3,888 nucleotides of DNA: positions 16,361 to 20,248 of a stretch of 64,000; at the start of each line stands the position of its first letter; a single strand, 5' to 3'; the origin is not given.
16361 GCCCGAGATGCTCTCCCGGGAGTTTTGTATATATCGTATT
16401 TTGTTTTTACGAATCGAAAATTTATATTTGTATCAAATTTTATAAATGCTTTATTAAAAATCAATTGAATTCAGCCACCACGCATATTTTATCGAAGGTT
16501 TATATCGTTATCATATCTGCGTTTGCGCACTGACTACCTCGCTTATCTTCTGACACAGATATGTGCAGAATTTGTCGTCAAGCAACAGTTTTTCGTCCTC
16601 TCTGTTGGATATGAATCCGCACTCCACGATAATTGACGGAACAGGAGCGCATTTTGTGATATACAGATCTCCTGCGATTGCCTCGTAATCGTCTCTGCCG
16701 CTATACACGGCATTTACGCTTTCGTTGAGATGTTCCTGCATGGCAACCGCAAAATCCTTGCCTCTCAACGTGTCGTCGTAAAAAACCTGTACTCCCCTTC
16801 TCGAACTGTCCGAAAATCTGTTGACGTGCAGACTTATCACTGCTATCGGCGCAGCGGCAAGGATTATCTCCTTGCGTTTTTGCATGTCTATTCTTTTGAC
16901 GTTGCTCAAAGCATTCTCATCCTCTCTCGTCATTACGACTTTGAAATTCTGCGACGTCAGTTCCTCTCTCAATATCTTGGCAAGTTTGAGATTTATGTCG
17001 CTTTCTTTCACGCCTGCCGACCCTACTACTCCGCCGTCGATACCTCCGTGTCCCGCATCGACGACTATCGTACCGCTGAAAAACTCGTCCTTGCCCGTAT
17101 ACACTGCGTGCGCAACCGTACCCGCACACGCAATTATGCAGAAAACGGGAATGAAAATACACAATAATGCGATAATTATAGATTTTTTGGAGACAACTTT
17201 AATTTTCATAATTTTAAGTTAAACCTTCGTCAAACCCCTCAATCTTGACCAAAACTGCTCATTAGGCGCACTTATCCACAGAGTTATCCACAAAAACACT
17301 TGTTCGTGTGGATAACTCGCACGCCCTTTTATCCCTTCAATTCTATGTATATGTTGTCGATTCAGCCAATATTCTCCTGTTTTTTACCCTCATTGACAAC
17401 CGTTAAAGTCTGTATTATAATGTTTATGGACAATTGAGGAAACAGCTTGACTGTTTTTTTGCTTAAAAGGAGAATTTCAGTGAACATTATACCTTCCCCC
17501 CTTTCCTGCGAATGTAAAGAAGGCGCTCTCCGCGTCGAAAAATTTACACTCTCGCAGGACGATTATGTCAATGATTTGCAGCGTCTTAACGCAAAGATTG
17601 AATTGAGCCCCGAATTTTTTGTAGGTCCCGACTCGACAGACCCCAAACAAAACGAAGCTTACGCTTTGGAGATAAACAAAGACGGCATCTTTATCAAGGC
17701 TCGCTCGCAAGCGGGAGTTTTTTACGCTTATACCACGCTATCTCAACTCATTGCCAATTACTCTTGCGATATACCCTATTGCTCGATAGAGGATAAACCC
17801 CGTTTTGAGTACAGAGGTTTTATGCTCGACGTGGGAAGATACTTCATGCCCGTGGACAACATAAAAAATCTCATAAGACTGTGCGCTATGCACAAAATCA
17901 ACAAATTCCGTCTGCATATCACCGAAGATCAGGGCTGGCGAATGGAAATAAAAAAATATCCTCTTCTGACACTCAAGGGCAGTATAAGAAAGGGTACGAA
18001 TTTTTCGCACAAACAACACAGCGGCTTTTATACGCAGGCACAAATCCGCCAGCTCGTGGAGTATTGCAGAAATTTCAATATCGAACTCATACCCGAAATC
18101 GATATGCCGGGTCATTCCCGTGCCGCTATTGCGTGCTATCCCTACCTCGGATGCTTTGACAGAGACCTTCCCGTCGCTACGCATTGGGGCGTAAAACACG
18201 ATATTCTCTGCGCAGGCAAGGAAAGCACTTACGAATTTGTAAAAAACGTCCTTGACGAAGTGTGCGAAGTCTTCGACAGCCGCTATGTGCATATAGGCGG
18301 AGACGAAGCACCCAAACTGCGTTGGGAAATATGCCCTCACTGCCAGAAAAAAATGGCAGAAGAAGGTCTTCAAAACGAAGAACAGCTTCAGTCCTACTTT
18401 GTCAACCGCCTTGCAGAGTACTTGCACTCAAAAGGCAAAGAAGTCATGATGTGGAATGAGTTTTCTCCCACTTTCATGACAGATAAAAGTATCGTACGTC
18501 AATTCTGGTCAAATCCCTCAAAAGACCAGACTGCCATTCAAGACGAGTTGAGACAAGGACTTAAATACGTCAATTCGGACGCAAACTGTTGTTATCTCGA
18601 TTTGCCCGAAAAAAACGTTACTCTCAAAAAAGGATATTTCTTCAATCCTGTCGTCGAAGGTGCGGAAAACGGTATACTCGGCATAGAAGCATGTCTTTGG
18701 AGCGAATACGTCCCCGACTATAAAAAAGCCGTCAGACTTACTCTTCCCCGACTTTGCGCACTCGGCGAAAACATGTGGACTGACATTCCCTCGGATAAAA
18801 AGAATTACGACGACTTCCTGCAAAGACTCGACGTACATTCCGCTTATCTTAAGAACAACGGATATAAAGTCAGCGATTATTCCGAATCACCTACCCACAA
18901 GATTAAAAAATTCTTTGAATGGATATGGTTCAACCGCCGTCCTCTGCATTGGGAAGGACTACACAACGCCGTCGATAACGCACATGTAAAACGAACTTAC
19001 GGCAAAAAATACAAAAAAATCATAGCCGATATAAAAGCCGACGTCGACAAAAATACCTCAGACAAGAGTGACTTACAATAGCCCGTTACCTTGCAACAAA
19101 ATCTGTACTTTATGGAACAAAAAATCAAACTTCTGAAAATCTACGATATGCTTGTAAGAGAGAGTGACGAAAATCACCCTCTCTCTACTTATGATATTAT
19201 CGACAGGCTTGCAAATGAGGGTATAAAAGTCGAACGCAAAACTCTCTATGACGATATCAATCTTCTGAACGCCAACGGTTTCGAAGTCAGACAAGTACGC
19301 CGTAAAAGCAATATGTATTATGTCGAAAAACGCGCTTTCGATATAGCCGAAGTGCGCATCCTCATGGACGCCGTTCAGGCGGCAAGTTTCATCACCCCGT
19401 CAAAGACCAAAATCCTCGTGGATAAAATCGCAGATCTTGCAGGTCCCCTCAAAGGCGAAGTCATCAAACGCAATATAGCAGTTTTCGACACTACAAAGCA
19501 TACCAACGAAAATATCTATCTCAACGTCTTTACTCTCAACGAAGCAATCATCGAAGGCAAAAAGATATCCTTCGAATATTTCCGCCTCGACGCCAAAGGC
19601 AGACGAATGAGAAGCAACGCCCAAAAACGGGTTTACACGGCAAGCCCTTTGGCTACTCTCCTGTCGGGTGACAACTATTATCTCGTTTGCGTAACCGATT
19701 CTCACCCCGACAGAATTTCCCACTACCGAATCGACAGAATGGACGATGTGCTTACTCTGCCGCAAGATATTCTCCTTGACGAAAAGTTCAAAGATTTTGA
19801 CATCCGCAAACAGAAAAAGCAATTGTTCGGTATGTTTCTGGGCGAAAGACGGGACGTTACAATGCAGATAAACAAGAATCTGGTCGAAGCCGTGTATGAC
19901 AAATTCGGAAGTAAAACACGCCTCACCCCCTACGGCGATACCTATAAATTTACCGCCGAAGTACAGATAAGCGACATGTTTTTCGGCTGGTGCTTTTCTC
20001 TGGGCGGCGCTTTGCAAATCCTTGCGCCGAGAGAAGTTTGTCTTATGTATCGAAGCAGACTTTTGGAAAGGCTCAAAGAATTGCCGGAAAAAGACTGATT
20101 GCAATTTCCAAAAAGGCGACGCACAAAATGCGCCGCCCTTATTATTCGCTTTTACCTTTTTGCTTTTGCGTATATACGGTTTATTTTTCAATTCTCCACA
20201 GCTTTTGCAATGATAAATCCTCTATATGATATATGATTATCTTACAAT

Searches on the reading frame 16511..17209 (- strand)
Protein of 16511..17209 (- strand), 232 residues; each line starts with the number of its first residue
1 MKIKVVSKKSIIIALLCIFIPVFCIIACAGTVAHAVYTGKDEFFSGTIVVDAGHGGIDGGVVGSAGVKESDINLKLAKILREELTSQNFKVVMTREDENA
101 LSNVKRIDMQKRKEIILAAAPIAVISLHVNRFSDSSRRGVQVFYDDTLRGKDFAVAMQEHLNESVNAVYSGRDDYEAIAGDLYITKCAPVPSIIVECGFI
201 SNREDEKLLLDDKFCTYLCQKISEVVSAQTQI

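Call 39: search_protein_families(library=pfam, proteins=[window:16511-17209:-], max_evalue=0.00001)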
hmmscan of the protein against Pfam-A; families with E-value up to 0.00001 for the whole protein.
window:16511-17209:- (232 aa): 1 family
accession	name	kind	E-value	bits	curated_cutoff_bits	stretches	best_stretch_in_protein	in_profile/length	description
PF01520.23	Amidase_3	-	2.8e-37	128.9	27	1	48-225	1-171/174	N-acetylmuramoyl-L-alanine amidase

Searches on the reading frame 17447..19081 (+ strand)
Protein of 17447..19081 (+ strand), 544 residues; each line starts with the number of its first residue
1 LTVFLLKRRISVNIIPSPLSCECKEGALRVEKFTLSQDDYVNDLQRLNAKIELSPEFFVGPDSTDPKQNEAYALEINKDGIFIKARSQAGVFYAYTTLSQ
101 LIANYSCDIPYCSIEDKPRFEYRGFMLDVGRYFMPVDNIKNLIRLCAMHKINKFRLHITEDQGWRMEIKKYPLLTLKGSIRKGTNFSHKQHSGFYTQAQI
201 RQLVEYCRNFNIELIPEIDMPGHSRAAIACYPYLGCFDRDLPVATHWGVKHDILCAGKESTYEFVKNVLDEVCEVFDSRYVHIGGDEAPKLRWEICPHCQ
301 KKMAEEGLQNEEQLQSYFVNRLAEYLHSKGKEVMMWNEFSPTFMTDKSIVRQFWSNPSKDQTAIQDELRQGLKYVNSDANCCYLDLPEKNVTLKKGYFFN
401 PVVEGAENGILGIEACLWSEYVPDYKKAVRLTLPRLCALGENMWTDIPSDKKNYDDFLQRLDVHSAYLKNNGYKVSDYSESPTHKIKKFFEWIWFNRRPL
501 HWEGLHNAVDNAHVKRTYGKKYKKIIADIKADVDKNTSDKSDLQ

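Call 39: search_protein_families(library=pfam, proteins=[window:17447-19081:+], max_evalue=0.00001)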
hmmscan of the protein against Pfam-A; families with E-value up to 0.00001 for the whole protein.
window:17447-19081:+ (544 aa): 2 families
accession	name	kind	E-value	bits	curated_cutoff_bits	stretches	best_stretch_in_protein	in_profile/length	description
PF00728.28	Glyco_hydro_20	-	1.8e-99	333.9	22.3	1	120-445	1-346/348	Glycosyl hydrolase family 20, catalytic domain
PF02838.20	Glyco_hydro_20b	-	9.7e-12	46.2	26.1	1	64-116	70-123/124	Glycosyl hydrolase family 20, domain 2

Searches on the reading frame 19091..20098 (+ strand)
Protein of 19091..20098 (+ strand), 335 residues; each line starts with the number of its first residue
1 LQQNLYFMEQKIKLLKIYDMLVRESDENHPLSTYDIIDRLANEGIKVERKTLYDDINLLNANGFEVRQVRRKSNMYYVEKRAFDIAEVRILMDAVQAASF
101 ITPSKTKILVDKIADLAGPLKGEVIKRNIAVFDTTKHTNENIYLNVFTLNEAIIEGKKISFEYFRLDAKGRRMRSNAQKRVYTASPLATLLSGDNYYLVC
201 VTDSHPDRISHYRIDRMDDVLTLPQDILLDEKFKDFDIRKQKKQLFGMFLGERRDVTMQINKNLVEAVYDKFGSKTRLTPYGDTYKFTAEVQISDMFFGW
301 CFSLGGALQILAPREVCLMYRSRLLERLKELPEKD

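Call 39: search_protein_families(library=pfam, proteins=[window:19091-20098:+], max_evalue=0.00001)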
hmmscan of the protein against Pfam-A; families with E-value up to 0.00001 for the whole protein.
window:19091-20098:+ (335 aa): 1 family
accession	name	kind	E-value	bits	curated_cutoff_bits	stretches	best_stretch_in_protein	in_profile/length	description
PF13280.12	WYL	-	9.2e-08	32.4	21.8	1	148-220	5-68/70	WYL domain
